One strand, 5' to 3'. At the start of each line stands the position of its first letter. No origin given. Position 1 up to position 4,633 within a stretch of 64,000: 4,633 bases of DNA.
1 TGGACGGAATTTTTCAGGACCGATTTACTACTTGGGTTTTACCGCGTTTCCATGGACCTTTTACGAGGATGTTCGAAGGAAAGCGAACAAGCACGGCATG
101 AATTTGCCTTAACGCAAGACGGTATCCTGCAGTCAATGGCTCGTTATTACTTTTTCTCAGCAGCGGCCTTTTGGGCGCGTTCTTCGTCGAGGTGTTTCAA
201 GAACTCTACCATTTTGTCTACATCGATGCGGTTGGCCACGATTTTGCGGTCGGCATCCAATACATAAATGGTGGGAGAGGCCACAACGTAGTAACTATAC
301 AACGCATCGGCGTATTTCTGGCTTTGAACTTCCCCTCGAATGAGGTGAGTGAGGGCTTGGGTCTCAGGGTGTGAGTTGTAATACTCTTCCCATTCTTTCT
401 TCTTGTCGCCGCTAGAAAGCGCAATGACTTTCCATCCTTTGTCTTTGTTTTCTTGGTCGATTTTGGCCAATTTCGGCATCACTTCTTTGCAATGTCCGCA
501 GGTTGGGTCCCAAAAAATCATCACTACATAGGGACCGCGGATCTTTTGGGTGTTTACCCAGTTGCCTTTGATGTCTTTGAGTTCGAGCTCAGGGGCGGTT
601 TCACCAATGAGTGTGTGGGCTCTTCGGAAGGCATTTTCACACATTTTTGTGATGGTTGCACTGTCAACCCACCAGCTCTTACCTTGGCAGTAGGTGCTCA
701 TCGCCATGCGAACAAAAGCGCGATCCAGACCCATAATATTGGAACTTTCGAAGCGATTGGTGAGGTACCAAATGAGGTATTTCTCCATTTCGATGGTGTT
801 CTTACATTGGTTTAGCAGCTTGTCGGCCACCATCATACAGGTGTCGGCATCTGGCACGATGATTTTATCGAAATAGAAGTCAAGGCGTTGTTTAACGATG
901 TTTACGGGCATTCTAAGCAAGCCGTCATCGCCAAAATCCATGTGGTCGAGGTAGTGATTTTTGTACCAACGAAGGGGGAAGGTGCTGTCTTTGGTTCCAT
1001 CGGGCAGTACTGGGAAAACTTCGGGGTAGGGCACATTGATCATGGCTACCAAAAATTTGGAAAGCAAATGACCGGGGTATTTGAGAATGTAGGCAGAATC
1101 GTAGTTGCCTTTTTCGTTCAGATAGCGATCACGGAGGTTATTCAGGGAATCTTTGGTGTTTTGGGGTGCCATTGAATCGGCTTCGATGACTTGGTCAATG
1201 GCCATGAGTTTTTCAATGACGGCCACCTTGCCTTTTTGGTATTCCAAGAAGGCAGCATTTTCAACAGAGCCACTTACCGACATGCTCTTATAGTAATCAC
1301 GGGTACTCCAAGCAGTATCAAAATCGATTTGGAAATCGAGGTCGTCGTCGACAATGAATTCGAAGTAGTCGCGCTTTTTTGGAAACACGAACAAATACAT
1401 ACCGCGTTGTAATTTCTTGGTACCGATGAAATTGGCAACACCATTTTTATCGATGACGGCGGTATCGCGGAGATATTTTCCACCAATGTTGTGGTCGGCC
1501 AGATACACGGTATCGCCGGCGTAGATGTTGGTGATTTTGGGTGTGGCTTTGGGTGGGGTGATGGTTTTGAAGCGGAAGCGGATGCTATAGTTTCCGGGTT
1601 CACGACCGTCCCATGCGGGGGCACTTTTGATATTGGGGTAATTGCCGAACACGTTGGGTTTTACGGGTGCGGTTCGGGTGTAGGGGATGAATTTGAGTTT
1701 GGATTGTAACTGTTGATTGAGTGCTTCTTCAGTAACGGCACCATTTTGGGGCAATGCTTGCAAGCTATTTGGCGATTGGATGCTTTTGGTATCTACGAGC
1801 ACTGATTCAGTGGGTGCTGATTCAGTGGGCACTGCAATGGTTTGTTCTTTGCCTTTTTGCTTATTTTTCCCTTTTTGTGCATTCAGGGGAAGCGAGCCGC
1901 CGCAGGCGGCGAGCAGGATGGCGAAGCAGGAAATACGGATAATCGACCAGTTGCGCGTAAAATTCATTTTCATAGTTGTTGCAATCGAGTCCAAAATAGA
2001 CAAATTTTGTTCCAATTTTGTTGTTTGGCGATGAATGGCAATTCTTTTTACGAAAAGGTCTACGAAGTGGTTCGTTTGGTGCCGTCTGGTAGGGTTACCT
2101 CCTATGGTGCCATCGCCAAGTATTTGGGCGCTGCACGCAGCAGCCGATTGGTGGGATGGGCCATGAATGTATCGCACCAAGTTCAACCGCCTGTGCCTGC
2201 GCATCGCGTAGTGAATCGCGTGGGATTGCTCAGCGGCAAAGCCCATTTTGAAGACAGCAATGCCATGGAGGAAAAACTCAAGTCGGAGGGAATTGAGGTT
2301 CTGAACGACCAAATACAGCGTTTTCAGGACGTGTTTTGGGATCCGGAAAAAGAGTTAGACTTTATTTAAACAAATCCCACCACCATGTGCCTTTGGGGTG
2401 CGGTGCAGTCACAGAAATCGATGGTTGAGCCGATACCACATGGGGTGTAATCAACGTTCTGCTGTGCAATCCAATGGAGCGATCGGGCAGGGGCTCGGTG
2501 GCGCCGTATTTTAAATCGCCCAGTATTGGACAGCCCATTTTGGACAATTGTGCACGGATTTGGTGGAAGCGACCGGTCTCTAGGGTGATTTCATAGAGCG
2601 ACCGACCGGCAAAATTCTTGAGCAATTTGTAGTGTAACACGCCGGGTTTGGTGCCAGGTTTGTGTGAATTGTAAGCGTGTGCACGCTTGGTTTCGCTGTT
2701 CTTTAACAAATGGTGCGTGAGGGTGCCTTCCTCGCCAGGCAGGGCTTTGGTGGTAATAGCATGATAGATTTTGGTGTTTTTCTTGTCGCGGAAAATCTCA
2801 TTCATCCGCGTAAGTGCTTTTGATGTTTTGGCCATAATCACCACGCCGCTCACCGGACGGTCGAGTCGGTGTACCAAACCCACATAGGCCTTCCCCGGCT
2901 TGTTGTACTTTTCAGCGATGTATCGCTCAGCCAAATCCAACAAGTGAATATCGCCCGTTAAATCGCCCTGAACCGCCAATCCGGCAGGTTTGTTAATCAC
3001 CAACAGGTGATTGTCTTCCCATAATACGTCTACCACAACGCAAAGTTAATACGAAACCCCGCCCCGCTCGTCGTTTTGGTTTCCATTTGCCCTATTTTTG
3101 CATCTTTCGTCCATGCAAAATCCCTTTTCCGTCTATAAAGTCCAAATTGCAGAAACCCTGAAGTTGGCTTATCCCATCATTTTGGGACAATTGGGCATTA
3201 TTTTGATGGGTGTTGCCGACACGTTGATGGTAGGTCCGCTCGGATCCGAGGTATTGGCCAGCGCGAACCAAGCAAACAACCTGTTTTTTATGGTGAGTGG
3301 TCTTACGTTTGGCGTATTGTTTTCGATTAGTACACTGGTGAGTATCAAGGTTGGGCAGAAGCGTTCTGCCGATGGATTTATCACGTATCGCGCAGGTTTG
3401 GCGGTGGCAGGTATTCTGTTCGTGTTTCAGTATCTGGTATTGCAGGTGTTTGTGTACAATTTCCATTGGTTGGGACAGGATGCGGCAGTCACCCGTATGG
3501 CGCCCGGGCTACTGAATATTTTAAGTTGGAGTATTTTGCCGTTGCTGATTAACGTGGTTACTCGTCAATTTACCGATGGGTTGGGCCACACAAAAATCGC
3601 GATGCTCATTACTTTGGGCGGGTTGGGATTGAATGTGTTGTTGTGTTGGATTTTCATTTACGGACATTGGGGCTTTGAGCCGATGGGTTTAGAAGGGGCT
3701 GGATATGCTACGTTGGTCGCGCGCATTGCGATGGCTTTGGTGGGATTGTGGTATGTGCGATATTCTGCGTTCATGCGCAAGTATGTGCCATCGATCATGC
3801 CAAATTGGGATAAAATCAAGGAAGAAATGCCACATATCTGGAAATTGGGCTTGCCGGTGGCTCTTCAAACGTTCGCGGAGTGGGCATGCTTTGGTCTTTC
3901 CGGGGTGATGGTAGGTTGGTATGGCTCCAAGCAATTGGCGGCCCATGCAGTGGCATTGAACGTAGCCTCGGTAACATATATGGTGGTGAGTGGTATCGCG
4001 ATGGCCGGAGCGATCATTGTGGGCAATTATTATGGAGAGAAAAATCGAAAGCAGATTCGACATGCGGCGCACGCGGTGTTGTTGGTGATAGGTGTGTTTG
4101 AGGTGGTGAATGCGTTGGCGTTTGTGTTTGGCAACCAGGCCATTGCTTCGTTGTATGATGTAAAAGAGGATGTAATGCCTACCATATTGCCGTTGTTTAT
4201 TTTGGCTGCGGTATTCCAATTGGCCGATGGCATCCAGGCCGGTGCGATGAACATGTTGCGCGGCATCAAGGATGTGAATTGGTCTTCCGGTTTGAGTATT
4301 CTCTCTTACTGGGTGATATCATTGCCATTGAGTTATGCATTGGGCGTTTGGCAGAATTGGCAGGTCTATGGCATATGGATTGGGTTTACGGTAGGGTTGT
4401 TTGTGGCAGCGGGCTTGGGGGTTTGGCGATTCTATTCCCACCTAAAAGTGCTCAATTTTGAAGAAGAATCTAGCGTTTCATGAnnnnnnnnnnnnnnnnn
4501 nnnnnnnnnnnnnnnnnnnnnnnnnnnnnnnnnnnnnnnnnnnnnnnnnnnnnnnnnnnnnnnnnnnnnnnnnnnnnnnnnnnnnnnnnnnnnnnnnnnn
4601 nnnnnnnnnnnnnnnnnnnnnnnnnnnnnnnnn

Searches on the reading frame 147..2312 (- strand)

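Call 68: search_protein_families(library=pfam, proteins=[window:147-2312:-], max_evalue=0.0001)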
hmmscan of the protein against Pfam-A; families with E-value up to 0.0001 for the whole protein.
window:147-2312:- (721 aa): 6 families
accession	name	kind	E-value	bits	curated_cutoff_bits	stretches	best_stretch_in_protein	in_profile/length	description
PF00578.27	AhpC-TSA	-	3.5e-14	53.2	26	1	569-692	1-122/124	AhpC/TSA family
PF13905.12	Thioredoxin_8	-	2.9e-13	50.4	27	1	595-691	3-94/94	Thioredoxin-like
PF08534.16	Redoxin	-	6e-10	39.5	26.6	1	570-700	3-137/148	Redoxin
PF14289.11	DUF4369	-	7.9e-07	30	25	1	259-355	6-91/91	Domain of unknown function (DUF4369)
PF13098.12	Thioredoxin_2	-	1.7e-05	25.5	27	1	592-693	4-89/104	Thioredoxin-like domain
PF00085.26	Thioredoxin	-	4.1e-05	24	23.5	0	595-626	20-50/103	Thioredoxin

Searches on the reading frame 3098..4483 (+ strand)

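Call 67: search_protein_families(library=pfam, proteins=[window:3098-4483:+], max_evalue=0.0001)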
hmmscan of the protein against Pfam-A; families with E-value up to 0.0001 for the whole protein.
window:3098-4483:+ (461 aa): 1 family
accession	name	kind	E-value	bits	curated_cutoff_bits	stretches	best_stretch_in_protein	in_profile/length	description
PF01554.23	MatE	-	1.2e-46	158.8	24.9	2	253-413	1-160/161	MatE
